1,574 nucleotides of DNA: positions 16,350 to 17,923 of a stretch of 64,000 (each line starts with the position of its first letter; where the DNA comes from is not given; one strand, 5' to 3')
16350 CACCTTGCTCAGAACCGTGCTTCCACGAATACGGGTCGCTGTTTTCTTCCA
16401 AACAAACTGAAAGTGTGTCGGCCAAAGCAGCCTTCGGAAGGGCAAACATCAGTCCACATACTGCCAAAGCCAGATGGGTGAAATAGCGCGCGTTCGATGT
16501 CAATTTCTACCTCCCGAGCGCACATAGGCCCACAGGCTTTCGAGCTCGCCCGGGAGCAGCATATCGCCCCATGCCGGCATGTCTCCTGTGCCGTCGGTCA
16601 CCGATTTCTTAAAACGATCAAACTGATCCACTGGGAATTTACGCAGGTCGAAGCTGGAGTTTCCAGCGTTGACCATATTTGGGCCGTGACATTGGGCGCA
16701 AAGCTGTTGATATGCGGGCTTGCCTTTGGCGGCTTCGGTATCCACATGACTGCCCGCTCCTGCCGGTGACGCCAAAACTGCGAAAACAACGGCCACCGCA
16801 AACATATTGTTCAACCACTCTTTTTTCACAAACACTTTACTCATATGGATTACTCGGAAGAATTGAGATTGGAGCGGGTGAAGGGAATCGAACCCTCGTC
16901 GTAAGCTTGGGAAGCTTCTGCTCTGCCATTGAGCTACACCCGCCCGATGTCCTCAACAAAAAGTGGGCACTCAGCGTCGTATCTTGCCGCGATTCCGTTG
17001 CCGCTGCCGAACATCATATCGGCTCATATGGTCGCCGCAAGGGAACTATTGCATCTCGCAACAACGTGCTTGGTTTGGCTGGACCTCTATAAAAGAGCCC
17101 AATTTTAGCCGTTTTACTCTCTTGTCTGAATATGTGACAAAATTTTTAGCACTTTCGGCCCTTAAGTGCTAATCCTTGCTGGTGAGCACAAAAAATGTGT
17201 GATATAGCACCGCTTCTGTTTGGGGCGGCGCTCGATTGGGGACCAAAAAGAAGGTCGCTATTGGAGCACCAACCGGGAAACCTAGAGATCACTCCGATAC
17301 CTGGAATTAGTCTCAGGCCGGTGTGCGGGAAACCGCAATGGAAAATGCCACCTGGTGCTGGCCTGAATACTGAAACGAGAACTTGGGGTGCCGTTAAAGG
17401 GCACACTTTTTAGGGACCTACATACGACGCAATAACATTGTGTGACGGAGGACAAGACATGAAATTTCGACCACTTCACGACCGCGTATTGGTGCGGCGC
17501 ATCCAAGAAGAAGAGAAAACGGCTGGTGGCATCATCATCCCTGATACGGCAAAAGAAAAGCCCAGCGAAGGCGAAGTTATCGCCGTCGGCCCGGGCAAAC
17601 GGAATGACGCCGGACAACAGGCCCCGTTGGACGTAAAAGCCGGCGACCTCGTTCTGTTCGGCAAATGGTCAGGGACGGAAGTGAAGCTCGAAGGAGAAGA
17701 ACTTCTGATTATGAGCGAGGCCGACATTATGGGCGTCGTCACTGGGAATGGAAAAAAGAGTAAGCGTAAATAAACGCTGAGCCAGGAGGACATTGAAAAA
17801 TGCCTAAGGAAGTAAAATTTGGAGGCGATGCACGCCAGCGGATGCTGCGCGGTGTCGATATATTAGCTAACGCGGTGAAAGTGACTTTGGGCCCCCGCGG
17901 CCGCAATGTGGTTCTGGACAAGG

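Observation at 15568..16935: Orphan xoxG/xoxJ-like pair (cytochrome c + MoxJ-like periplasmic protein) between tRNA-Gly and the pqq operon, with no quinoprotein dehydrogenase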

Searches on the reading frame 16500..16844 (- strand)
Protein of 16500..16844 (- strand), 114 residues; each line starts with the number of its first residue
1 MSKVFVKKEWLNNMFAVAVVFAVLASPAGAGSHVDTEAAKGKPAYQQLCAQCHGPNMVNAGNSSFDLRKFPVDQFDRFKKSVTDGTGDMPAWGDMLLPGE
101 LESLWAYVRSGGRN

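Call 5: search_protein_families(library=ncbifam, proteins=[window:16500-16844:-], max_evalue=0.01)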
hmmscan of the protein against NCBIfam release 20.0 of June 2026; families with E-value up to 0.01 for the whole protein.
window:16500-16844:- (114 aa): 9 families
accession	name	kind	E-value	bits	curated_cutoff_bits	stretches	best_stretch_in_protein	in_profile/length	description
NF045930.1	Cytc6PetJCyano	equivalog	9.8e-11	41.6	135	1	16-109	10-103/110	cytochrome c6 PetJ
TIGR04494.1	c550_PedF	equivalog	8.5e-06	25.7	122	1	40-106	53-122/133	cytochrome c-550 PedF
TIGR00782.1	ccoP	equivalog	2.1e-05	24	179.95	1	11-112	177-283/285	cytochrome-c oxidase, cbb3-type subunit III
NF045773.1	cytochro_C550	exception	3.1e-05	23.9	125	1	33-92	44-102/118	cytochrome c550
NF045774.1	cytochro_C551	exception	0.00027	20.8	118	1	32-91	33-91/110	cytochrome c551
NF011054.0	PRK14486.1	equivalog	0.00053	19.6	447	1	38-110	215-289/294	putative bifunctional cbb3-type cytochrome c oxidase subunit II/cytochrome c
NF052248.1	SorU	equivalog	0.00056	20.1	100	1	49-108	13-72/72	SorU family sulfite dehydrogenase c-type cytochrome subunit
NF040606.1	CytoC_perox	subfamily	0.0026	17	150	1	33-72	293-332/524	di-heme-cytochrome C peroxidase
NF050122.1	bc1_QcrC_actin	exception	0.0036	16.6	200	1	15-57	16-60/253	cytochrome bc1 complex diheme cytochrome c subunit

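Call 6: search_protein_families(library=pfam, proteins=[window:16500-16844:-], max_evalue=0.1)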
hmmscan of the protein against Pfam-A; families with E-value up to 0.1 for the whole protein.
window:16500-16844:- (114 aa): 2 families
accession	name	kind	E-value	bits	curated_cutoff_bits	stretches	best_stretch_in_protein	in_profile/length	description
PF13442.11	Cytochrome_CBB3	-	3.5e-12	46.9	27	1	37-108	2-68/68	Cytochrome C oxidase, cbb3-type, subunit III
PF00034.26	Cytochrom_C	-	0.0028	19.4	21.3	1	38-61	1-24/90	Cytochrome c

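Call 50: search_solved_structures(query=A4, max_evalue=0.01)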
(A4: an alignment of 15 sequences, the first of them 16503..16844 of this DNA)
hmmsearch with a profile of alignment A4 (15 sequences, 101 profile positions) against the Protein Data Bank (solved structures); distinct sequences matched with E-value up to 0.01: 65 (the best 60 are shown).
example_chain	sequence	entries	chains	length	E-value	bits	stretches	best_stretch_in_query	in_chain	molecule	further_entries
8smr_G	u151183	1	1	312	2.5e-17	66.2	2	17-98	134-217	Cbb3-type cytochrome c oxidase subunit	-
3mk7_C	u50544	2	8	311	9.3e-17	64.3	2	13-96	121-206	Cytochrome c oxidase, cbb3-type, subunit P | Cbb3-type cytochrome c oxidase subunit CcoP1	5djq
8snh_G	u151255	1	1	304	3.7e-16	62.4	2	17-98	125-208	Cbb3-type cytochrome c oxidase subunit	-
1kv9_A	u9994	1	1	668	3.2e-13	53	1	19-98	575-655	TYPE II QUINOHEMOPROTEIN ALCOHOL DEHYDROGENASE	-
9krc_A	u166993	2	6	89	1.6e-11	47.6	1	22-97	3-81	Cytochrome c6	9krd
4gyd_A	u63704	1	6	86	2.7e-10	43.6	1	25-97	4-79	Cytochrome c6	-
6hwh_M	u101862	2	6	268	3.3e-10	43.3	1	8-43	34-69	Cytochrome bc1 complex cytochrome c subunit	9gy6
7q21_C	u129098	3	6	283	3.6e-10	43.2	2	5-43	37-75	Cytochrome bc1 complex cytochrome c subunit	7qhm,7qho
8ovc_O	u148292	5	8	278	3.8e-10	43.1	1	8-43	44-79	Cytochrome bc1 complex cytochrome c subunit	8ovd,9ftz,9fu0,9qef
1yiq_A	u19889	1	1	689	4.1e-10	43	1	18-98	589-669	Quinohemoprotein alcohol dehydrogenase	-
9wcx_U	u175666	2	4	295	4.3e-10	42.9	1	11-43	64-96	Cytochrome bc1 complex cytochrome c subunit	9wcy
6adq_C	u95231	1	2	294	4.9e-10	42.8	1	8-43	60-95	Cytochrome bc1 complex cytochrome c subunit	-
7y5e_GN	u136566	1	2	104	7.7e-10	42.1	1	15-98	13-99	Cytochrome c6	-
2v08_A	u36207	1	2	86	2.4e-09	40.5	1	22-97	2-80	CYTOCHROME C6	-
7o38_A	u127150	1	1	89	2.6e-09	40.4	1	23-98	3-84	Cytochrome c-552 Ks_3357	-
2d0w_A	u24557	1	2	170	0.00072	23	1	24-97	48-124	cytochrome cL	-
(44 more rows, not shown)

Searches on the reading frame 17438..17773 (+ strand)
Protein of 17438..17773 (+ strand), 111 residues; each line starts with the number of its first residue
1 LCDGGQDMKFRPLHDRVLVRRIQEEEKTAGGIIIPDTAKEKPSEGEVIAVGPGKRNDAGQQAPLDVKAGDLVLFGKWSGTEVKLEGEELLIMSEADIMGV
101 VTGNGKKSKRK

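Call 46: search_protein_families(library=ncbifam, proteins=[window:17438-17773:+], max_evalue=1e-10)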
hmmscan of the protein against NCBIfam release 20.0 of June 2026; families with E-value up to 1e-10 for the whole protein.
window:17438-17773:+ (111 aa): 15 families
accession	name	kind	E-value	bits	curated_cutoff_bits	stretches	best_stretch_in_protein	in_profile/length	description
NF001529.0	PRK00364.1-5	subfamily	1.1e-49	166.5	133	1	8-101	1-94/95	co-chaperone GroES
NF001527.0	PRK00364.1-2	subfamily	3.2e-44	149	120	1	8-102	1-95/96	co-chaperone GroES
NF001531.0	PRK00364.2-2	subfamily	1.7e-40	136.9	96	1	8-101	1-93/94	co-chaperone GroES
NF001530.0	PRK00364.1-6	equivalog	3.6e-39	132.8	136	1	8-102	9-103/104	co-chaperone GroES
NF001533.0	PRK00364.2-4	subfamily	8.4e-38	128.3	99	1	7-101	3-97/98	co-chaperone GroES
NF001534.0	PRK00364.2-5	equivalog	1.8e-36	124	120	1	10-101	2-93/94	co-chaperone GroES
NF001537.0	PRK00364.3-3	equivalog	3.9e-30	103.9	109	1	8-101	1-85/86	co-chaperone GroES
NF001526.0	PRK00364.1-1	subfamily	3.2e-28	97.8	130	1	8-101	1-95/96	co-chaperone GroES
NF011106.0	PRK14533.1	equivalog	6.3e-25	86.9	128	1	8-100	1-88/91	co-chaperonin GroES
NF001532.0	PRK00364.2-3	equivalog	2.1e-23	82.2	130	1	11-101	3-93/94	co-chaperone GroES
NF001535.0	PRK00364.3-1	equivalog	1e-22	80.4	215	1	8-103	1-91/118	co-chaperone GroES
NF001539.0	PRK00364.3-5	equivalog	2.3e-19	69.3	122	1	8-101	1-89/91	co-chaperone GroES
NF001528.0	PRK00364.1-4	equivalog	1.4e-18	66.8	119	1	11-102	3-94/95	co-chaperone GroES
NF001538.0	PRK00364.3-4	equivalog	8.3e-17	61.1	142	1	10-101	6-90/92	co-chaperone GroES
NF001536.0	PRK00364.3-2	equivalog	4.6e-13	49.1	147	1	8-110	1-109/109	co-chaperone GroES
